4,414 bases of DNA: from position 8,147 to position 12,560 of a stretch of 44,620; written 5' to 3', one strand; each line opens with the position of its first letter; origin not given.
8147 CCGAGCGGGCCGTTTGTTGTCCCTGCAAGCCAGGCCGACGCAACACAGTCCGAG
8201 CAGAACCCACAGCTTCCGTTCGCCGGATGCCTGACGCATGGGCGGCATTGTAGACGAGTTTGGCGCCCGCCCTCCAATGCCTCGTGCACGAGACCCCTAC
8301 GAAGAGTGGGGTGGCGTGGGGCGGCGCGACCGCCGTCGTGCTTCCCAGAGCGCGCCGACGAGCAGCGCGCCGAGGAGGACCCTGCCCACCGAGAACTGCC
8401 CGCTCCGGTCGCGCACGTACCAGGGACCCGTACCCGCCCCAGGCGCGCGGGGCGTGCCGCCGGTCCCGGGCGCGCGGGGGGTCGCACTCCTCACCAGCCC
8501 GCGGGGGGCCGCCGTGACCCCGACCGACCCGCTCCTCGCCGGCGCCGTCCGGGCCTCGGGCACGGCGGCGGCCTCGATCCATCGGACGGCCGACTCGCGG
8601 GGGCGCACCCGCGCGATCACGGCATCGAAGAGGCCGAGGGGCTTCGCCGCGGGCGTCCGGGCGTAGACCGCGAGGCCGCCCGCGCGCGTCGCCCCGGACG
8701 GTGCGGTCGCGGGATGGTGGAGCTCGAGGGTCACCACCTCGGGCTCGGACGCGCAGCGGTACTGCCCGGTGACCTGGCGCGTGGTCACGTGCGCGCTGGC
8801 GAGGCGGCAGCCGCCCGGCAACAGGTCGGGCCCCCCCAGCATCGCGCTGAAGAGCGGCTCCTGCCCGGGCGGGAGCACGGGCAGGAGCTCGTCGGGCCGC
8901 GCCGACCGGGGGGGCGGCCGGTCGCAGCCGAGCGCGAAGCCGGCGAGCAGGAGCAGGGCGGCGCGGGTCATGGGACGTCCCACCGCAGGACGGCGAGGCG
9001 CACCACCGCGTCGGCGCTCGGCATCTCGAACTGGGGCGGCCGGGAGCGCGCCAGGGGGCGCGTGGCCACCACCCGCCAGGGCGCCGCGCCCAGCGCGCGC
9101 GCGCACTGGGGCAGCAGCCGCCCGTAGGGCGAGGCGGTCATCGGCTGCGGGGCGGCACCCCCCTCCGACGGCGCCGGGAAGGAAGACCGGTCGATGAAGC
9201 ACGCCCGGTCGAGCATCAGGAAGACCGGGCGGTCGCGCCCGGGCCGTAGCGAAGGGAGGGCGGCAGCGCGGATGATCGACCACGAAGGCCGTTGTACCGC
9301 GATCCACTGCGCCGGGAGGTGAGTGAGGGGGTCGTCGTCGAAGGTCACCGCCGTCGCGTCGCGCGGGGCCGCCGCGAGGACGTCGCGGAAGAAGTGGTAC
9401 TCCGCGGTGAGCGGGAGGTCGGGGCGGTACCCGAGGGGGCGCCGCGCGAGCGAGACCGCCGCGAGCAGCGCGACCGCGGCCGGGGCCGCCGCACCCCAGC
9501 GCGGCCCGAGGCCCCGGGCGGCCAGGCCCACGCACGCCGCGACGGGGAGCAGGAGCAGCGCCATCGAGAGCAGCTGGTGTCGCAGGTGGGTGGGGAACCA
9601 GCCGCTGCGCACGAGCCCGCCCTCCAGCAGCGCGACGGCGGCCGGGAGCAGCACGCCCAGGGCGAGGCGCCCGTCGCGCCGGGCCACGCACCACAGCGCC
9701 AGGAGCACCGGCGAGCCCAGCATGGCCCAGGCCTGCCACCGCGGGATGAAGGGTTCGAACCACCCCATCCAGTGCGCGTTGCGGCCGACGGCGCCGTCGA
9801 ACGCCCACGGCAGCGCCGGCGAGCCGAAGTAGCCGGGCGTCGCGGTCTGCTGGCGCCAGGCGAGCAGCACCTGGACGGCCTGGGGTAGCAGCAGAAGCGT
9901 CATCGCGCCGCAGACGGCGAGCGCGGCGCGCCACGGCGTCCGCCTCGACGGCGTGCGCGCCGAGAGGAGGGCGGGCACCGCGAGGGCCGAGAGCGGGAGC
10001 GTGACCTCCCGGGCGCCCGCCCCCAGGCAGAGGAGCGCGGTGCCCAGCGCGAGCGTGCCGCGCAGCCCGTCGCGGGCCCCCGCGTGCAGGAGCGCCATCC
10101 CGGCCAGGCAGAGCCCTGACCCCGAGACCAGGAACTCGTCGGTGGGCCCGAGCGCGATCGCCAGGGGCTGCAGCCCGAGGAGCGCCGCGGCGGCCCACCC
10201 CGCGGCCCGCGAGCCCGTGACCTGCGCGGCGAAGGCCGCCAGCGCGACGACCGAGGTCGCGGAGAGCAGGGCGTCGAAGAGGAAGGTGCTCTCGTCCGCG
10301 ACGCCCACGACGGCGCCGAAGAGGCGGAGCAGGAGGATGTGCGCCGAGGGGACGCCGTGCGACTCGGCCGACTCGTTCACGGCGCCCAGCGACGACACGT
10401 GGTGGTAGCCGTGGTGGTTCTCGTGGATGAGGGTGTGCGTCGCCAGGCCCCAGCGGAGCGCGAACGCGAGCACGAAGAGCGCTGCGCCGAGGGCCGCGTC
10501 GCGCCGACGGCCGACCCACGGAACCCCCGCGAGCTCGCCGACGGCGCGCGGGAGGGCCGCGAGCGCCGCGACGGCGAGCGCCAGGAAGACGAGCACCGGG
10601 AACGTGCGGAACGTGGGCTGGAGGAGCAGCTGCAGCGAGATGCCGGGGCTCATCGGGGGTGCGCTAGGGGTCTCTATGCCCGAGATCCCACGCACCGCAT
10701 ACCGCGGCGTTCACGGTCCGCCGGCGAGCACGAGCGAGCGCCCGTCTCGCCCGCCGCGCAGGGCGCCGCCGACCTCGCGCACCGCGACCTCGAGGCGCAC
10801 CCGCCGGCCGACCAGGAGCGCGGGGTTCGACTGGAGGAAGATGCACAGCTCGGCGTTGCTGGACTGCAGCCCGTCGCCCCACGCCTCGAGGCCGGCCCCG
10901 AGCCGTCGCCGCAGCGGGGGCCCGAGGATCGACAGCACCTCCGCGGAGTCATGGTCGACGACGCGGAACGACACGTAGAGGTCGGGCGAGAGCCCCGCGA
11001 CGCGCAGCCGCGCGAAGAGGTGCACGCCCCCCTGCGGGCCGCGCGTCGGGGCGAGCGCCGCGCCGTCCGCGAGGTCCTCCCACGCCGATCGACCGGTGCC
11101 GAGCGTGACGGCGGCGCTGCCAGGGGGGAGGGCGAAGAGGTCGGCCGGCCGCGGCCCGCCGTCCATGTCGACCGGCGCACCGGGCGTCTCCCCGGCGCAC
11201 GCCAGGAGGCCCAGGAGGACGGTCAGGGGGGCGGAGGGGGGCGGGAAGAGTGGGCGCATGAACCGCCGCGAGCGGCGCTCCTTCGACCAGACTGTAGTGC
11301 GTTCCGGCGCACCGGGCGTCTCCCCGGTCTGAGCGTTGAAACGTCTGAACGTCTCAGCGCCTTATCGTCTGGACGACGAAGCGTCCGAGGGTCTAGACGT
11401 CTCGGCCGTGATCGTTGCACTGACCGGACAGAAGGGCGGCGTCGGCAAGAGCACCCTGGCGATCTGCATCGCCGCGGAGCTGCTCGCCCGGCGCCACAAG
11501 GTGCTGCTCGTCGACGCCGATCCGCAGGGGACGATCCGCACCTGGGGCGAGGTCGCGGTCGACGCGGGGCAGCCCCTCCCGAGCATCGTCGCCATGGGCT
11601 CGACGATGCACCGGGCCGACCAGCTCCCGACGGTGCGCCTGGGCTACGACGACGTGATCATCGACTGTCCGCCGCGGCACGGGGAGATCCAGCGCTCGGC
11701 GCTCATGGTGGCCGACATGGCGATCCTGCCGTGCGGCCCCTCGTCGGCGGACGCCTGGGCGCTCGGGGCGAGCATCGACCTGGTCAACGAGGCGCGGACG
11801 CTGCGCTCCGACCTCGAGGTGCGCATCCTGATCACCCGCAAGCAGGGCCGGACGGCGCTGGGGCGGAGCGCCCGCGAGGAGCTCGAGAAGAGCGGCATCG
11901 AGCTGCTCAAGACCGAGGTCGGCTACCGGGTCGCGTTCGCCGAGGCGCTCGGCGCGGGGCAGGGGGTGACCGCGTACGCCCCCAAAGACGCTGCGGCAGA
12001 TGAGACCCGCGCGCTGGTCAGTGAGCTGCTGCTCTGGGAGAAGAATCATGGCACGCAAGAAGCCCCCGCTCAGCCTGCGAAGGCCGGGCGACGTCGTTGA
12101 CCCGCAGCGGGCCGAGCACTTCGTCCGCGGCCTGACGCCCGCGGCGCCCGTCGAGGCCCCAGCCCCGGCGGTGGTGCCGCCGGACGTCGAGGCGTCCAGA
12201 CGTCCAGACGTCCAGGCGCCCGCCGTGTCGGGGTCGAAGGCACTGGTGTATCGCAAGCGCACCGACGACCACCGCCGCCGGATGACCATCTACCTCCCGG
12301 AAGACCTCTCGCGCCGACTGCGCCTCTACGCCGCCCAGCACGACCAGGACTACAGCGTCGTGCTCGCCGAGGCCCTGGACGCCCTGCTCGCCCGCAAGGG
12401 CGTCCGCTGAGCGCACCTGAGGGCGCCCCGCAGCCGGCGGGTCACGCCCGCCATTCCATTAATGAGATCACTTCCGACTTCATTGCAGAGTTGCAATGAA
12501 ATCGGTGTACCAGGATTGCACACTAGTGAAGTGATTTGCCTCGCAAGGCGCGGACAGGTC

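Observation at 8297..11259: HENHH membrane protein (paralogue 1) translationally coupled to lipoproteins, upstream of a Cys-rich/FG-GAP pair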

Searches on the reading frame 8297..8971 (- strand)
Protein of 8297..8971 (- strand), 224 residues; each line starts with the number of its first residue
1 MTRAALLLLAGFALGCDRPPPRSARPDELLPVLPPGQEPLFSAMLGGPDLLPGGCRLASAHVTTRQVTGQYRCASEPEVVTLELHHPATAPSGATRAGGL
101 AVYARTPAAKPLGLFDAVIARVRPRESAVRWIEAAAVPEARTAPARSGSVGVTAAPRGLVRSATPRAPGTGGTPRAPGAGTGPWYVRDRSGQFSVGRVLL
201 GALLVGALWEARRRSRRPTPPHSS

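Call 3: search_protein_families(library=pfam, proteins=[window:8297-8971:-], max_evalue=1)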
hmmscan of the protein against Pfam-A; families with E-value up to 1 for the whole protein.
window:8297-8971:- (224 aa): 0 families

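Call 4: search_protein_families(library=ncbifam, proteins=[window:8297-8971:-], max_evalue=1)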
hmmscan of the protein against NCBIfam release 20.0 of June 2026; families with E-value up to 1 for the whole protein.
window:8297-8971:- (224 aa): 0 families
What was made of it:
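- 8297..8971 (-): lipoB: 224-aa partner lipoprotein. It has a lipobox Cys16, a ~100-aa conserved domain with 2 Cys, a variable linker, a C-terminal TM helix and an Arg-rich tail. No Pfam or NCBIfam hit (calls 3, 4).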

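Call 67: predict_structure(protein=window:8297-8971:-)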
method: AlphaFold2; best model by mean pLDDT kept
length: 224 residues; sequences in the alignment: 1
mean_pLDDT: 58.2   pTM: 0.38
mean pLDDT of the five models: 58.2, 44.1, 43.0, 35.7, 35.0
residues with pLDDT >= 90: 4; 70-90: 70; 50-70: 64; < 50: 86
segments of 3 or more residues with pLDDT < 50: 3-40, 137-166, 171-182
pLDDT, mean of each block of 10 residues (from residue 1): 44 34 32 43 53 69 72 71 78 76 69 59 58 53 38 36 44 42 61 77 88 79 71
secondary structure, 60 per line:
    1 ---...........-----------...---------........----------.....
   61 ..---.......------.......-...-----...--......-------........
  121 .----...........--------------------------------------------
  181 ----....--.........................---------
elements in order: H4-14 H38-45 E56-62 E66-72 E79-85 E95-97 E100-105 H113-121 H126-136 E185-188 E191-194 H195-215

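Call 71: fold_search(model_id=the predicted structure, library=pdb)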
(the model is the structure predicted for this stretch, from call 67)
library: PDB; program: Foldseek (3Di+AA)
matches with E <= 10: 487; with E <= 0.001: 0
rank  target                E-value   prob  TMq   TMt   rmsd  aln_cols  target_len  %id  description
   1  6in8                  2.4e-01  0.93  0.26  0.22   4.6        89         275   17  Crystal structure of MucB (released 2019-07-24)
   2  9bk6_A                3.8e-01  0.16  0.17  0.30   9.5       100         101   17  Structure of B10_CYTX binder-complex (released 2024-10-09)
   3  4nf9_A                4.0e-01  0.47  0.24  0.25   6.8        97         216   10  Structure of the Knl1/Nsl1 complex (released 2014-03-19)
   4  6j4e_B                5.1e-01  0.15  0.14  0.35   5.8        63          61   17  Crystal structure of the AtWRKY1 domain (released 2020-01-15)
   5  2lcg_MODEL_1_A        6.9e-01  0.10  0.17  0.24   9.1       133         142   12  Solution NMR structure of protein Rmet_5065 from Ralstonia metallidurans, Northeast Structural Genomics Consor (released 2011-05-18)
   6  8ppr_K                7.3e-01  0.51  0.26  0.24   7.3       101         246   11  Structure of the human outer kinetochore KMN network complex (released 2024-03-20)
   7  4nf9_B                8.7e-01  0.44  0.26  0.28   6.2        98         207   11  Structure of the Knl1/Nsl1 complex (released 2014-03-19)
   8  4r80_A                9.3e-01  0.18  0.19  0.43   6.2        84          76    6  Crystal Structure of a De Novo Designed Beta Sheet Protein, Cystatin Fold, Northeast Structural Genomics Consortium (N (released 2014-09-24)
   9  6vvg_A                9.9e-01  0.44  0.19  0.16   3.1        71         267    7  Structure of the Cydia pomonella Granulovirus kinase, PK-1 (released 2021-02-03)
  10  3flj                  9.9e-01  0.18  0.19  0.27   7.1        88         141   22  Crystal structure of uncharacterized protein conserved in bacteria with a cystatin-like fold (YP_168589.1) from SILICIBA (released 2009-01-13)
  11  7xre_A                9.9e-01  0.08  0.14  0.09  15.9        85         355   13  Crystal structure of DgpA (released 2023-02-15)
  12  9eih_B                1.0e+00  0.08  0.13  0.08  13.0        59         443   15  Import stalled PINK1 TOM complex (released 2025-03-12)
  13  4nfa                  1.1e+00  0.35  0.25  0.27   7.5       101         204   11  Structure of the C-terminal doamin of Knl1 (released 2014-03-19)
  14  5ts4_B                1.2e+00  0.20  0.16  0.31   3.9        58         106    7  Crystal structure of a de novo designed protein with curved beta-sheet (released 2017-01-25)
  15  8r4o_I                1.2e+00  0.16  0.18  0.14  15.3       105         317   10  Salt inducible kinase 3 in complex with inhibitor (released 2024-03-27)
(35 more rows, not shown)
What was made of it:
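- Tried and rejected: The single-sequence model was poor (pLDDT 58, pTM 0.38; call 67), and its Foldseek hits were all insignificant (best E=0.24; call 71).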

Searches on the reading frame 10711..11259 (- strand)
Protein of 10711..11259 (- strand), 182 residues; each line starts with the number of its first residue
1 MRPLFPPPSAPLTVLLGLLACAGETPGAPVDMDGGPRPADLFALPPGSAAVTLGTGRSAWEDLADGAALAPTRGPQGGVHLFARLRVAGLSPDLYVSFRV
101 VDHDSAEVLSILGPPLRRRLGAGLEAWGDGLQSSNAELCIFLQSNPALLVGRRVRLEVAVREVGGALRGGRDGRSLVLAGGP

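Call 3: search_protein_families(library=pfam, proteins=[window:10711-11259:-], max_evalue=1)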
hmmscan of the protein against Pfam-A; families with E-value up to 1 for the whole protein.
window:10711-11259:- (182 aa): 0 families

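Call 4: search_protein_families(library=ncbifam, proteins=[window:10711-11259:-], max_evalue=1)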
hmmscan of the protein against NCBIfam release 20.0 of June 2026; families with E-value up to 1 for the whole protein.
window:10711-11259:- (182 aa): 0 families
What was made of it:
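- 10711..11259 (-): lipoA: 182-aa lipoprotein upstream of mem1. It is not part of the conserved module. No family hit (calls 3, 4).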

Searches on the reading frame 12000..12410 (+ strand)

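Call 62: search_protein_families(library=pfam, proteins=[window:12000-12410:+], max_evalue=0.01)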
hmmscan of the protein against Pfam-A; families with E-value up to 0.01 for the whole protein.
window:12000-12410:+ (136 aa): 2 families
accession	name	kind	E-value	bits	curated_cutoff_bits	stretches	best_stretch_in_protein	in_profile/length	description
PF20605.4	Antitox_RHH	-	0.0001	22.8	27.2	1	98-134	10-46/50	Antitoxin-like ribbon-helix-helix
PF23807.1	RHH_10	-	0.009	16.7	27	0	86-128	17-59/84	Ribbon-helix-helix protein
